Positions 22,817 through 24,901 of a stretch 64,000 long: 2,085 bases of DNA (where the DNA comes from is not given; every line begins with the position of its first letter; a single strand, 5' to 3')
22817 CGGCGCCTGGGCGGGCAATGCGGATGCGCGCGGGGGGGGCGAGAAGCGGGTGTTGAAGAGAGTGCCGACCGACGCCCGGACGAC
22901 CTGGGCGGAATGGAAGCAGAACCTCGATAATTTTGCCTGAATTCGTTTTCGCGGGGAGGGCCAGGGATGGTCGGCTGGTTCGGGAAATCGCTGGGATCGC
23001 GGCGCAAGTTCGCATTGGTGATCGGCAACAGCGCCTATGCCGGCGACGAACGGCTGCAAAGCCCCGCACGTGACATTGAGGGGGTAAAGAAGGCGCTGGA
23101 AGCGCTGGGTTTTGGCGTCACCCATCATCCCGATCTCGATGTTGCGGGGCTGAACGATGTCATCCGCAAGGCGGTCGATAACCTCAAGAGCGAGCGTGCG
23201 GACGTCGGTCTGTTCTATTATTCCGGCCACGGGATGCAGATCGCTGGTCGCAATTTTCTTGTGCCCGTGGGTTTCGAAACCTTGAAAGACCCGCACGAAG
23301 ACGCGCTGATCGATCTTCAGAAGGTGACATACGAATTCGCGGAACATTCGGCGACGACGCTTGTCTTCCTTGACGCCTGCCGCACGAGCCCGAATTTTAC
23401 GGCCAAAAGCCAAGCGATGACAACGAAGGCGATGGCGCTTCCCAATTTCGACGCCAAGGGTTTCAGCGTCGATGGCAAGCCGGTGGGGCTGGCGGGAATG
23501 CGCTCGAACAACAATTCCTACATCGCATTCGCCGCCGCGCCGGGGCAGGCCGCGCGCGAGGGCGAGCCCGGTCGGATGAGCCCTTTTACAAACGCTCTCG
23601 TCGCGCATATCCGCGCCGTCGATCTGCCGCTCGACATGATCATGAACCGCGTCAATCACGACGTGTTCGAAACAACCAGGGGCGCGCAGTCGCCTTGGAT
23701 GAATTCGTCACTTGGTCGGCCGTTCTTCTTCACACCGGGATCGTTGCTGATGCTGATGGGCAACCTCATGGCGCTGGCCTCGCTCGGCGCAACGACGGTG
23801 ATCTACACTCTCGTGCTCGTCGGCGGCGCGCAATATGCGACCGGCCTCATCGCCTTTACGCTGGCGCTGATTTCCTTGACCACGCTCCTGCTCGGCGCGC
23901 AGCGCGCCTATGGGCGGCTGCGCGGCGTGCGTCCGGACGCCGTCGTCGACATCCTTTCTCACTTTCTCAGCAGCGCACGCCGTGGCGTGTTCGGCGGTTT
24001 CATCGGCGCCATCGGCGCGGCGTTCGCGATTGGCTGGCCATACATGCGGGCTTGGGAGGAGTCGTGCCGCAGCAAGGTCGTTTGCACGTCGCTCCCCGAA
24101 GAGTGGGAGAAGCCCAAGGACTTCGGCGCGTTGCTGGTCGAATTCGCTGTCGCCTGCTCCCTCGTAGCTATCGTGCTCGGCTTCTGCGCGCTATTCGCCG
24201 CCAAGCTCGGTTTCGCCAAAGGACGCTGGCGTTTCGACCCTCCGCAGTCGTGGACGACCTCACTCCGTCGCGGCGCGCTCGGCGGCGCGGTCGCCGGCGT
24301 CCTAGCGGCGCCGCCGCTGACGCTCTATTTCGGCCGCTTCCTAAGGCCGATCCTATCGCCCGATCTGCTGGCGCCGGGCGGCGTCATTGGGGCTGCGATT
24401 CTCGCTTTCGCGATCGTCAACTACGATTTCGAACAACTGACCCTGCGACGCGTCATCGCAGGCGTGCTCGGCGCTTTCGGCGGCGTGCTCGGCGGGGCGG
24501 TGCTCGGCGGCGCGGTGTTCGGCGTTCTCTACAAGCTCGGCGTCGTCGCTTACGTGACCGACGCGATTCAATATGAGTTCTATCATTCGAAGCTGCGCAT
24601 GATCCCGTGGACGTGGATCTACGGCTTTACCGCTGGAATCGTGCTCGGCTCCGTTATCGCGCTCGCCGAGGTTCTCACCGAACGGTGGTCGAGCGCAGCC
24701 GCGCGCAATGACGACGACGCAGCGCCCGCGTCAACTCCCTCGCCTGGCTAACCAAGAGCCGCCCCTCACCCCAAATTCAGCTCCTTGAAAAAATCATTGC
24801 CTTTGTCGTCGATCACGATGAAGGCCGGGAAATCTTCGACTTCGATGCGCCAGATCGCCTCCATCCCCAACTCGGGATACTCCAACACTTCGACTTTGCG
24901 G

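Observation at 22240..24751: Candidate undescribed two-gene system: DUF1353-like protein plus membrane-anchored caspase-like protease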

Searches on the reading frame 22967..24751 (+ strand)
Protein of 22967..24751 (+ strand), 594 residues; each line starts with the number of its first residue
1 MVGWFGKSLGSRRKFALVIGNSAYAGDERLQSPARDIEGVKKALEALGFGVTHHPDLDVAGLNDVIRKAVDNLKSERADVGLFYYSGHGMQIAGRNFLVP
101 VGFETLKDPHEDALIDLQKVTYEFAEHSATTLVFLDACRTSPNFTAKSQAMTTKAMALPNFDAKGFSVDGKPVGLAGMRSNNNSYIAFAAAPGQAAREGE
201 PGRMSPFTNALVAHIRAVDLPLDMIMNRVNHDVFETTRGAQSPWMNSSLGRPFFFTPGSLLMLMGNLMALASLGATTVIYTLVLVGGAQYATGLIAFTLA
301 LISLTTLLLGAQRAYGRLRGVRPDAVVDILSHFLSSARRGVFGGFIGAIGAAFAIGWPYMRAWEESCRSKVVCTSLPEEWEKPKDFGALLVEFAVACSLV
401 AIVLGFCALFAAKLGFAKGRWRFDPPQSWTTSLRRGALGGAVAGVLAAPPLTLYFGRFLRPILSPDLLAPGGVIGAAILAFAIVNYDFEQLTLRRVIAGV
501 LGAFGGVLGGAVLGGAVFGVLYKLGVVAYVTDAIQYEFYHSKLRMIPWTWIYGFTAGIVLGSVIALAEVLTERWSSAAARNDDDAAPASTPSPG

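Call 3: search_protein_families(library=pfam, proteins=[window:22967-24751:+], max_evalue=0.01)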
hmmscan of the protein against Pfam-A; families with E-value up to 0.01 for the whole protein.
window:22967-24751:+ (594 aa): 1 family
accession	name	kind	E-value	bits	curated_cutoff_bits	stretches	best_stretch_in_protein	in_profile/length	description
PF00656.27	Peptidase_C14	-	1.9e-33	116.5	21.4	1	13-254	1-233/233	Caspase domain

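Call 4: search_protein_families(library=padloc, proteins=[window:22967-24751:+], max_evalue=0.1)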
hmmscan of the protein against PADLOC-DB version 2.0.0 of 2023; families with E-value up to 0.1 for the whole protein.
window:22967-24751:+ (594 aa): 1 family
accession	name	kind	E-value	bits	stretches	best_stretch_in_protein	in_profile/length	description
PDLC02987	caspase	-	1.4e-10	39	1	14-164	3-130/453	-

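Call 5: search_protein_families(library=ncbifam, proteins=[window:22967-24751:+], max_evalue=0.1)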
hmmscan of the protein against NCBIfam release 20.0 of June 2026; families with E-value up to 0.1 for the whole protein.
window:22967-24751:+ (594 aa): 1 family
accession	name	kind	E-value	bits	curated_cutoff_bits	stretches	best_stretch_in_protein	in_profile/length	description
NF047832.1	caspase_w_EACC1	subfamily_domain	9.4e-13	48.1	140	1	16-217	3-186/211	caspase, EACC1-associated type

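Call 12: find_homologous_proteins(query=window:22967-24751:+)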
Query window:22967-24751:+ (594 aa): 256 proteins with E <= 0.001 among 8000 candidates; the best 120 are listed.
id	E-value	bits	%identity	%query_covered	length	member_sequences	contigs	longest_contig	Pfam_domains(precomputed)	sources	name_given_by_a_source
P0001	0.0e+0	1320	99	100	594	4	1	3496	PF00656.28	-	-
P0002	7.8e-111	390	41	95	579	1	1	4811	PF00656.28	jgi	jgi:hypothetical protein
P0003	1.5e-100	356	40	95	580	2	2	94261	PF00656.28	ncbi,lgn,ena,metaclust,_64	metaclust:\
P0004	1.8e-99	352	38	94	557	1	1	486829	PF00656.28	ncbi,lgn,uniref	ncbi:caspase family protein [Bradyrhizobium sp. LjRoot220]|uniref:caspase family protein n=1 Tax=Bra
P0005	2.1e-99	352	38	95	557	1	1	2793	PF00656.28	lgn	-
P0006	1.3e-98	349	36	95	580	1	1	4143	PF00656.28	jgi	jgi:hypothetical protein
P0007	1.8e-95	339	39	94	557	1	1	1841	PF00656.28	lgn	-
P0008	7.7e-95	337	36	94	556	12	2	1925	PF00656.28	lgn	-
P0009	1.2e-94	336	37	94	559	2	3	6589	PF00656.28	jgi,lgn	jgi:hypothetical protein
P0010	2.8e-94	335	37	94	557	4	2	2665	PF00656.28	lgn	-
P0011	1.3e-91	326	38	94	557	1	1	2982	PF00656.28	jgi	jgi:hypothetical protein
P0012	1.1e-89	320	38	94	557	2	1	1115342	PF00656.28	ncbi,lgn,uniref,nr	ncbi:caspase family protein [Mesorhizobium sp. B263B2A]|uniref:caspase family protein n=1 Tax=Mesorh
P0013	7.1e-88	314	36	94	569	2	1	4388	PF00656.28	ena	-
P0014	7.7e-88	314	36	95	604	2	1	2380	PF00656.28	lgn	-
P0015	1.6e-87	313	36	94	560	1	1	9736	PF00656.28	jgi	jgi:hypothetical protein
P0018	1.4e-80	290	36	95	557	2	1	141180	PF00656.28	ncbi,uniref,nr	ncbi:caspase family protein [Rhizobium leguminosarum]|uniref:caspase family protein n=1 Tax=Rhizobiu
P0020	1.6e-79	286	35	95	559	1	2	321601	PF00656.28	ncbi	-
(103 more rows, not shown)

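Call 13: find_encoding_contigs(protein=P0004, flank=6000, max_places=3)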
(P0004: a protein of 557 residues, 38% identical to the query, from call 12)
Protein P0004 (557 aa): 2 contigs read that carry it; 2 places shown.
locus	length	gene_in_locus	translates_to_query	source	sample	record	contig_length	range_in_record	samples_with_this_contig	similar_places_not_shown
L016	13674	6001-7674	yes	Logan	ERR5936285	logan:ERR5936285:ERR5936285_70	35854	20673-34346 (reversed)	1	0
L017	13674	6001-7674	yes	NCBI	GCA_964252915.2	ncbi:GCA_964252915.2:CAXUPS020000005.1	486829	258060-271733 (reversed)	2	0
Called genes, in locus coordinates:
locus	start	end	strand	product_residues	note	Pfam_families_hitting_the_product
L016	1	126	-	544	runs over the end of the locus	?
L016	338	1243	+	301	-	PF00497:SBP_bac_3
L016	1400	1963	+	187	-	PF06475:Glycolipid_bind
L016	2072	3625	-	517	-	PF00672:HAMP, PF00512:HisKA, PF02518:HATPase_c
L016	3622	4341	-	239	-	PF00072:Response_reg, PF00486:Trans_reg_C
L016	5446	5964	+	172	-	PF07087:DUF1353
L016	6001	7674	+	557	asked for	PF00656:Peptidase_C14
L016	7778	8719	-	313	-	PF13407:Peripla_BP_4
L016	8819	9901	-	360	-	PF02653:BPD_transp_2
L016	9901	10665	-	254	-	PF02463:SMC_N (weak), PF00005:ABC_tran, PF13304:AAA_21 (faint)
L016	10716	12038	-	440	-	PF27526:XylA2_C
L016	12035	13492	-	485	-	PF00370:FGGY_N, PF02782:FGGY_C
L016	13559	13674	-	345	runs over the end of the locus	PF00356:LacI, PF13407:Peripla_BP_4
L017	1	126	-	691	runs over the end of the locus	PF00672:HAMP, PF00015:MCPsignal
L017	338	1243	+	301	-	PF00497:SBP_bac_3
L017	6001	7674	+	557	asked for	PF00656:Peptidase_C14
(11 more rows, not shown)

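Call 14: find_encoding_contigs(protein=P0012, flank=6000, max_places=3)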
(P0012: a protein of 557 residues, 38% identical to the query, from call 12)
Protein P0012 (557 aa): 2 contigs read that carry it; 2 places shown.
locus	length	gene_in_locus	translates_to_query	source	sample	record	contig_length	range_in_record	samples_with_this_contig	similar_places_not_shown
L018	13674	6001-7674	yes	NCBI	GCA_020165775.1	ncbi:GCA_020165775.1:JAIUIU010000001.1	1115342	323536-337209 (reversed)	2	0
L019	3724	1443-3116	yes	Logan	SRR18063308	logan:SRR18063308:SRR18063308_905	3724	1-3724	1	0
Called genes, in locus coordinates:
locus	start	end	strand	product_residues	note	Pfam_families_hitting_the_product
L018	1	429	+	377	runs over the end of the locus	PF00356:LacI, PF00532:Peripla_BP_1, PF13407:Peripla_BP_4, PF13377:Peripla_BP_3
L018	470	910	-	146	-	-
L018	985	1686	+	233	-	PF00702:Hydrolase, PF13419:HAD_2, PF13242:Hydrolase_like (weak)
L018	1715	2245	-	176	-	PF07791:Imm11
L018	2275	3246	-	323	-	PF01965:DJ-1_PfpI, PF00165:HTH_AraC (faint), PF12833:HTH_18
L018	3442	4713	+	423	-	PF01266:DAO (faint), PF01494:FAD_binding_3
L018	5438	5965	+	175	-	PF07087:DUF1353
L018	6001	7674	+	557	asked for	PF00656:Peptidase_C14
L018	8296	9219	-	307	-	PF06210:DUF1003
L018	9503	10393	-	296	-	PF00768:Peptidase_S11, PF13354:Beta-lactamase2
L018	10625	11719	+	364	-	-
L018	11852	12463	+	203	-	PF00485:PRK, PF13238:AAA_18 (faint)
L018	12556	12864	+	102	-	-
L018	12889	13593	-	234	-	PF02798:GST_N, PF13409:GST_N_2, PF13417:GST_N_3, PF00043:GST_C, PF13410:GST_C_2 (weak)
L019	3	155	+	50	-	?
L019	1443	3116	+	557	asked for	PF00656:Peptidase_C14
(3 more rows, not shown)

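Call 15: find_encoding_contigs(protein=P0018, flank=6000, max_places=3)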
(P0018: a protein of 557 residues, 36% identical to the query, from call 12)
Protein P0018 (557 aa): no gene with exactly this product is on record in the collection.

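Call 16: find_encoding_contigs(protein=P0003, flank=6000, max_places=3)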
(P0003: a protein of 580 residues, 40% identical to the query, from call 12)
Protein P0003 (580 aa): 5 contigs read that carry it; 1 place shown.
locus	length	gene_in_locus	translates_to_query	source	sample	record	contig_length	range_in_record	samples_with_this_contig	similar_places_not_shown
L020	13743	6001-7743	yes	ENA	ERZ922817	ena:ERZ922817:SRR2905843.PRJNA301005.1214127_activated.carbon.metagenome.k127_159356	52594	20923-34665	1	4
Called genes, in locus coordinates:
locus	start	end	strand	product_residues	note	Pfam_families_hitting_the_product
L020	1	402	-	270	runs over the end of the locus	PF01400:Astacin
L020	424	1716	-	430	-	PF27295:Y4kD_C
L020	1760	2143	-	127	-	-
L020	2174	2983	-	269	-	PF01510:Amidase_2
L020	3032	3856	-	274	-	PF03411:Peptidase_M74 (weak), PF01471:PG_binding_1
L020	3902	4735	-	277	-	-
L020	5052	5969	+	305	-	-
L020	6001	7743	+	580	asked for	PF00656:Peptidase_C14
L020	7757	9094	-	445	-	-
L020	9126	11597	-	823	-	PF00082:Peptidase_S8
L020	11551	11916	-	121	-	-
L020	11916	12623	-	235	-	PF10609:ParA, PF00448:SRP54 (weak), PF01656:CbiA, PF02374:ArsA_ATPase (weak), PF06564:CBP_BcsQ (faint), PF07015:VirC1, PF09140:MipZ (weak), PF13614:AAA_31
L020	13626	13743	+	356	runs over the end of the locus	PF10134:RPA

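Call 18: search_protein_families(library=phrogs, proteins=[window:22967-24751:+], max_evalue=0.01)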
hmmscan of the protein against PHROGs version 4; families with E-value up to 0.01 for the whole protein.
window:22967-24751:+ (594 aa): 0 families

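Call 23: find_related_loci(query=A1, collection=genome_contigs, flank=5000)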
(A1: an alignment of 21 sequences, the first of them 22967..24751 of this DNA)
Query A1 (594 aa) in genome_contigs; peptide patterns used: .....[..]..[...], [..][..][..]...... (x = any residue, [..] = any of these).
555 stretches matched a pattern; 366 encode a relative of the query (tblastn E <= 1e-3); the best 80 are kept; 79 distinct loci.
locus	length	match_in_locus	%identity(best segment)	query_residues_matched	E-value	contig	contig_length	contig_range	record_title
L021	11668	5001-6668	37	5-576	3e-108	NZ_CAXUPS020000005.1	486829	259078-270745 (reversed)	Bradyrhizobium sp. LjRoot220 LJR220c5, whole genome shotgun sequence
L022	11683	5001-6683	40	14-576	7e-96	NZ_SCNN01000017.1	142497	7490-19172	Mesorhizobium comanense strain 3P27G6 NODE_17_length_142497_cov_13.439326, whole genome shotgun sequence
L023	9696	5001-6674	37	5-580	6e-79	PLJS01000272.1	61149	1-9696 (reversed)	MAG: Hyphomicrobiales bacterium isolate palsa_894 73.20110800_P1M.44_contig_2615, whole genome shotgun sequence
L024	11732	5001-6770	32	5-577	5e-65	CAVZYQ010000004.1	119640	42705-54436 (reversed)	MAG: uncultured Alphaproteobacteria bacterium isolate MFD04212.bin.2.130 genome assembly, contig: contig_14751, whole ge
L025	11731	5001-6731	34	11-571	2e-87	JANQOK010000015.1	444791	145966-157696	MAG: Anderseniella sp. isolate IP29b_bin.131 k99_3080921, whole genome shotgun sequence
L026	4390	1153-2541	32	11-496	6e-58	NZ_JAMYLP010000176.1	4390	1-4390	Mesorhizobium sp. M1322 M1322_contig00176, whole genome shotgun sequence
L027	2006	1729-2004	100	1-92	4e-54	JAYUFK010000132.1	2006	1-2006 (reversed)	MAG: Methylocapsa sp. isolate GFS_7720 GFS_7720_131, whole genome shotgun sequence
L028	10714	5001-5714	37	5-257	1e-40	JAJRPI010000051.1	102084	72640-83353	MAG: Alphaproteobacteria bacterium isolate Dive100_bin1.47 k141_493626, whole genome shotgun sequence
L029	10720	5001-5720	37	3-257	6e-40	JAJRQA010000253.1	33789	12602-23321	MAG: Alphaproteobacteria bacterium isolate Dive100_bin10.29 k141_1092017, whole genome shotgun sequence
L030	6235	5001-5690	38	13-257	2e-37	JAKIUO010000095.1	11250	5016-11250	MAG: Hyphomicrobiaceae bacterium isolate D100SM.bin.2 NODE_2126_length_11250_cov_3.269532, whole genome shotgun sequence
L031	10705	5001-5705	35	8-256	1e-35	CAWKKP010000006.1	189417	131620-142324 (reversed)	MAG: uncultured Alphaproteobacteria bacterium isolate MFD04651.bin.1.140 genome assembly, contig: contig_53292, whole ge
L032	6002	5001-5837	33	10-293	1e-35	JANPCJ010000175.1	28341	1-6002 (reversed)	MAG: Chloracidobacterium sp. isolate VAR_78_metabat_523 VAR_78_k141_1726209, whole genome shotgun sequence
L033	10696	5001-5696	37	10-256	6e-35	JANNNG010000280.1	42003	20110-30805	MAG: Hyphomicrobiales bacterium isolate SOY_35_metabat.143 SOY_35_k141_1055385, whole genome shotgun sequence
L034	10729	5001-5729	33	11-267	8e-35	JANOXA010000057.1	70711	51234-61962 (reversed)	MAG: Hyphomicrobiales bacterium isolate VAR_35_metabat_295 VAR_35_k141_2496414, whole genome shotgun sequence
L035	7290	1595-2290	37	10-255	6e-35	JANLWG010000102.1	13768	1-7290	MAG: Hyphomicrobiales bacterium isolate OTE_20_metabat_53 OTE_20_k141_892364, whole genome shotgun sequence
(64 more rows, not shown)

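Call 49: predict_structure(alignment_id=A1)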
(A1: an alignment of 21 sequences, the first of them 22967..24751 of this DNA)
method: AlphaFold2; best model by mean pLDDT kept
length: 594 residues; sequences in the alignment: 21
mean_pLDDT: 78.1   pTM: 0.64
mean pLDDT of the five models: 78.1, 76.4, 76.3, 74.8, 73.6
residues with pLDDT >= 90: 191; 70-90: 256; 50-70: 79; < 50: 68
segments of 3 or more residues with pLDDT < 50: 1-11, 143-173, 258-262, 324-326, 578-594
pLDDT, mean of each block of 10 residues (from residue 1): 35 87 82 93 88 93 94 90 91 83 69 86 90 84 42 30 37 61 87 78 90 76 86 85 86 62 65 87 82 88 85 66 58 82 91 90 80 56 78 91 93 67 64 91 94 78 72 91 75 78 93 90 90 88 91 93 93 66 34 32
secondary structure, 60 per line:
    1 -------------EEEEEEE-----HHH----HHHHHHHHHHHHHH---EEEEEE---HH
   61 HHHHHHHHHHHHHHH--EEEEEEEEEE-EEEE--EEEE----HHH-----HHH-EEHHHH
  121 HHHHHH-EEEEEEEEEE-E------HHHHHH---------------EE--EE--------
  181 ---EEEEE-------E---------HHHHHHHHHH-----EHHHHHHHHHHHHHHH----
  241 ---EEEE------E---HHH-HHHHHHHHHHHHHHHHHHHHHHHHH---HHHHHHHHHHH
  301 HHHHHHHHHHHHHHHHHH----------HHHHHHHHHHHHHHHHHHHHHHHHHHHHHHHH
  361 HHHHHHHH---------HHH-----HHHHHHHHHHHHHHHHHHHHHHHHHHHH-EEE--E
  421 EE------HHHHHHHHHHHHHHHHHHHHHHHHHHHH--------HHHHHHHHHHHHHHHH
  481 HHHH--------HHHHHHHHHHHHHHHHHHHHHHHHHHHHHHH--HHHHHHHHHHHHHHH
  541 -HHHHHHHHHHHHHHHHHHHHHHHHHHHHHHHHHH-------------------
elements in order: E14-20 H33-46 E50-55 H59-75 E78-87 E89-92 E95-98 H117-126 E128-137 H146-151 E184-188 H206-215 H222-236 E244-247 H262-286 H290-318 H329-368 H386-413 E415-417 E420-422 H429-456 H465-484 H493-523 H526-540 H542-575

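Call 74: fold_search(model_id=the predicted structure, library=pdb)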
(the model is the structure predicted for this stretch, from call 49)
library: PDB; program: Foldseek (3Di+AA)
matches with E <= 10: 1074; with E <= 0.001: 263
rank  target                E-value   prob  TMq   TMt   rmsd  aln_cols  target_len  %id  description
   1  4i1p_C                1.9e-11  1.00  0.31  0.48   7.3       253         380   24  Human MALT1 (caspase-IG3) in complex with activity based-probe (released 2014-07-09)
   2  8v4x_D                3.1e-11  1.00  0.31  0.50   5.6       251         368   24  Structure of MALT1 in complex with an allosteric inhibitor (released 2024-05-01)
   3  8v4x_B                3.4e-11  1.00  0.32  0.51   5.6       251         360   24  Structure of MALT1 in complex with an allosteric inhibitor (released 2024-05-01)
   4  7pav_B                4.7e-11  1.00  0.30  0.48   7.3       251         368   24  MALT1 in complex with compound 1 (released 2021-11-17)
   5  8v4x_C                6.4e-11  1.00  0.31  0.51   5.7       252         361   23  Structure of MALT1 in complex with an allosteric inhibitor (released 2024-05-01)
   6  7paw_B                8.1e-11  1.00  0.30  0.48   9.5       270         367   23  MALT1 in complex with compound 1 (released 2021-11-17)
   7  4i1p_A                8.5e-11  1.00  0.31  0.48   5.7       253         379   23  Human MALT1 (caspase-IG3) in complex with activity based-probe (released 2014-07-09)
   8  3uo8_B                8.5e-11  1.00  0.32  0.50   7.0       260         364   23  Crystal structure of the MALT1 paracaspase (P1 form) (released 2011-12-21)
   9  3uo8_C                8.9e-11  1.00  0.32  0.51   5.6       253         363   23  Crystal structure of the MALT1 paracaspase (P1 form) (released 2011-12-21)
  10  7pav_A                1.2e-10  1.00  0.31  0.51   7.1       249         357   23  MALT1 in complex with compound 1 (released 2021-11-17)
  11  3v4o_A                1.4e-10  1.00  0.32  0.76   5.7       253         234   23  Human MALT1 (caspase domain) in complex with an irreversible peptidic inhibitor (released 2012-03-14)
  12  8v4x_A                3.1e-10  1.00  0.32  0.50   5.6       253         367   24  Structure of MALT1 in complex with an allosteric inhibitor (released 2024-05-01)
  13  8v4x_E                3.2e-10  1.00  0.31  0.50   8.2       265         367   23  Structure of MALT1 in complex with an allosteric inhibitor (released 2024-05-01)
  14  8v4x_F                3.5e-10  1.00  0.31  0.51   6.8       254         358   24  Structure of MALT1 in complex with an allosteric inhibitor (released 2024-05-01)
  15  7paw_A                5.9e-10  1.00  0.30  0.51   7.3       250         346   23  MALT1 in complex with compound 1 (released 2021-11-17)
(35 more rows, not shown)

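Call 75: find_encoding_contigs(protein=P0020, flank=5000, max_places=2)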
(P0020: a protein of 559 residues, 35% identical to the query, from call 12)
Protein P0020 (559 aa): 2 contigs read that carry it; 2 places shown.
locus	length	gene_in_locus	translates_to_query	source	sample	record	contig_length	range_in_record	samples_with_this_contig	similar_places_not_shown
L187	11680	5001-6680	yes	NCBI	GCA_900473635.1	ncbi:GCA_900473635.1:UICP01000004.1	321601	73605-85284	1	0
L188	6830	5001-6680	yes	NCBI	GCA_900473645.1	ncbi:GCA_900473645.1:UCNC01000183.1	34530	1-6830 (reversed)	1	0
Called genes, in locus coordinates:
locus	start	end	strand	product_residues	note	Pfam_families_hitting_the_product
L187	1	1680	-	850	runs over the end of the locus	PF01734:Patatin (weak)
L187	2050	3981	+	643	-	PF02557:VanY, PF01832:Glucosaminidase, PF01471:PG_binding_1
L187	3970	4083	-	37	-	-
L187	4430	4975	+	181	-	PF07087:DUF1353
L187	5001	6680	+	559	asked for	PF00656:Peptidase_C14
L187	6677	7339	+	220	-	PF00872:Transposase_mut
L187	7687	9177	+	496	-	PF00665:rve (weak), PF22483:Mu-transpos_C_2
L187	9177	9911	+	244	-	PF01695:IstB_IS21, PF00308:Bac_DnaA (faint)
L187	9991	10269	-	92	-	-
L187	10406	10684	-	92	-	-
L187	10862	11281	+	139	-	PF01527:HTH_Tnp_1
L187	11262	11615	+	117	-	PF05717:TnpB_IS66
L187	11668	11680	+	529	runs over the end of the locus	PF13007:LZ_Tnp_IS66, PF13005:zf-IS66, PF03050:DDE_Tnp_IS66, PF13817:DDE_Tnp_IS66_C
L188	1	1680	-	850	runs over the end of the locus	PF01734:Patatin (weak)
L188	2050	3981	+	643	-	PF02557:VanY, PF01832:Glucosaminidase, PF01471:PG_binding_1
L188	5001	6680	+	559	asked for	PF00656:Peptidase_C14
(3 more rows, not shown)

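Call 76: find_encoding_contigs(protein=P0015, flank=5000, max_places=2)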
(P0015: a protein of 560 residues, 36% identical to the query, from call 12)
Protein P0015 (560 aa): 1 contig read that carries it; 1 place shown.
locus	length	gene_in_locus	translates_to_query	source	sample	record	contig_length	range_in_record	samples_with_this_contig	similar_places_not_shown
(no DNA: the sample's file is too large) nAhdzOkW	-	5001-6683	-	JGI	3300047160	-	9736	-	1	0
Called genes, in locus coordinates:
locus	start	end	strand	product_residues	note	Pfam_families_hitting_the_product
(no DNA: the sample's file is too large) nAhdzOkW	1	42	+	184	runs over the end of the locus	PF01161:PBP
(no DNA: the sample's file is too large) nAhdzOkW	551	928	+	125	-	-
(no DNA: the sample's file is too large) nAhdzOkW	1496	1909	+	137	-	-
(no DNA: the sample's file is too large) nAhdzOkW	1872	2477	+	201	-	PF13391:HNH_2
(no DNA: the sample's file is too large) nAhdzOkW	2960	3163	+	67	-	-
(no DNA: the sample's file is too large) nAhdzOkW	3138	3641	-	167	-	-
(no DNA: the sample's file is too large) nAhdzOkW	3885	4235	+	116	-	PF13545:HTH_Crp_2 (weak), PF12802:MarR_2 (weak), PF09339:HTH_IclR (weak)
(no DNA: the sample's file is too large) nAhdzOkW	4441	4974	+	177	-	PF07087:DUF1353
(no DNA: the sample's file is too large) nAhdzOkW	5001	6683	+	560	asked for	PF00656:Peptidase_C14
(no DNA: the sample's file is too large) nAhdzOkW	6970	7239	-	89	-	-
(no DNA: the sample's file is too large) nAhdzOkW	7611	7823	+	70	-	-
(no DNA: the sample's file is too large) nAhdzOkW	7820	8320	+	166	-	-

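Call 77: find_encoding_contigs(protein=P0009, flank=5000, max_places=2)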
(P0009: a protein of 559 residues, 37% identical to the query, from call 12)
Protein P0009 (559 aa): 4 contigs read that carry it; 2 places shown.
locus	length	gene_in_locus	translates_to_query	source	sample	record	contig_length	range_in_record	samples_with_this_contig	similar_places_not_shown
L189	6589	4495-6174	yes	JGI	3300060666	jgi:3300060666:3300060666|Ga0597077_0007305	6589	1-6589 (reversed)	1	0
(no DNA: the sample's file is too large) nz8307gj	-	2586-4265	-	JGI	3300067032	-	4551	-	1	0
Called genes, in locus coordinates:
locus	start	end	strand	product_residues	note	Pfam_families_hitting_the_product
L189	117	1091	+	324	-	PF02558:ApbA, PF08546:ApbA_C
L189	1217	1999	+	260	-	PF00106:adh_short, PF08659:KR, PF13561:adh_short_C2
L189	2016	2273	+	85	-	-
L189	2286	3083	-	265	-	PF00378:ECH_1, PF16113:ECH_2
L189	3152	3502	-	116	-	PF08803:ydhR (weak)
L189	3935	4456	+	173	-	PF07087:DUF1353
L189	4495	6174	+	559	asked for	PF00656:Peptidase_C14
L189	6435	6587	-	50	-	?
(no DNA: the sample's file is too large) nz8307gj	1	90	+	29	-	?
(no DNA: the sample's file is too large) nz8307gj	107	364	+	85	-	-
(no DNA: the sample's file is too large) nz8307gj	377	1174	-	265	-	PF00378:ECH_1, PF16113:ECH_2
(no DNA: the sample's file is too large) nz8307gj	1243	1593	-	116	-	PF08803:ydhR (weak)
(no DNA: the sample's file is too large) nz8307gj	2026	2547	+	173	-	PF07087:DUF1353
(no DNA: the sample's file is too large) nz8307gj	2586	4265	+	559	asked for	PF00656:Peptidase_C14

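Call 87: search_dna_similar(query=window:22967-24751:+, collection=plasmids, mode=protein, max_rows=12, max_evalue=1e-20)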
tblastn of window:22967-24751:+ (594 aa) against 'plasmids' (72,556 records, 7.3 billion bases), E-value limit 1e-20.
Records with a match: 167; places in all: 180; records where one place covers at least 80% of the query: 1.
Best place of each record, by identity: <60% 167.
By first word of the organism name: Rhizobium 92; Leisingera 17; Ensifer 11; Bradyrhizobium 8; Paracoccus 7; Mesorhizobium 6; Sinorhizobium 4; Shinella 3; Phaeobacter 3; Phyllobacterium 2; and 12 more.
By predicted mobility (MOB-suite, as given by PLSDB): non-mobilizable 102; mobilizable 37; conjugative 28.
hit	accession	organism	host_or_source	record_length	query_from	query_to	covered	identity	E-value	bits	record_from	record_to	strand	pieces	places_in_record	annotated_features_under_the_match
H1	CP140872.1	Rhizobium ruizarguesonis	Trifolium pratense,whole organism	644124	11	496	82%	36.7%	5e-49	191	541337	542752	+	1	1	caspase family protein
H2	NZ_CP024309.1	Sinorhizobium fredii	Phaseolus vulgaris,cell culture,plant ...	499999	11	257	42%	39.4%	9e-43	172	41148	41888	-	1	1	caspase family protein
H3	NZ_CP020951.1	Rhizobium sp. CIAT894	-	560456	13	257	41%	38.5%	6e-36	152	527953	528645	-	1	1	caspase family protein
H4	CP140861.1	Rhizobium ruizarguesonis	Trifolium pratense,whole organism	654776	11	257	42%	37.8%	5e-35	149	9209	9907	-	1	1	caspase family protein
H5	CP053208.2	Rhizobium leguminosarum bv. trifolii TA1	Trifolium spumosum L. (Annual ...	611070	11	257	42%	37.8%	5e-35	149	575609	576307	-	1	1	peptidase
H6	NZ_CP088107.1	Rhizobium ruizarguesonis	cell culture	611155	11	257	42%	37.8%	5e-35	149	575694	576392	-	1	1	caspase family protein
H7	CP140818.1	Rhizobium ruizarguesonis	Trifolium pratense,whole organism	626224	11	257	42%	37.8%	5e-35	149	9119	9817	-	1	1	none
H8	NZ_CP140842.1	Rhizobium ruizarguesonis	Trifolium pratense,whole organism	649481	11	257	42%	37.8%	5e-35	149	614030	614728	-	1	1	caspase family protein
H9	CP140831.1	Rhizobium ruizarguesonis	Trifolium pratense,whole organism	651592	11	257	42%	37.8%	5e-35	149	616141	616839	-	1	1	none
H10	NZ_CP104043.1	Rhizobium sp. WSM4643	Pisum sativum,Cell culture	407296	11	257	42%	37.8%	5e-35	149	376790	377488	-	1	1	caspase family protein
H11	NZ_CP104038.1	Rhizobium sp. SRDI969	Pisum sativum,Cell culture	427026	11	257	42%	37.8%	5e-35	149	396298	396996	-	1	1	caspase family protein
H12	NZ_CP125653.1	Rhizobium sp. BT04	Phaseolus vulgaris,Pure culture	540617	11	257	42%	37.8%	6e-35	149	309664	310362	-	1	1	caspase family protein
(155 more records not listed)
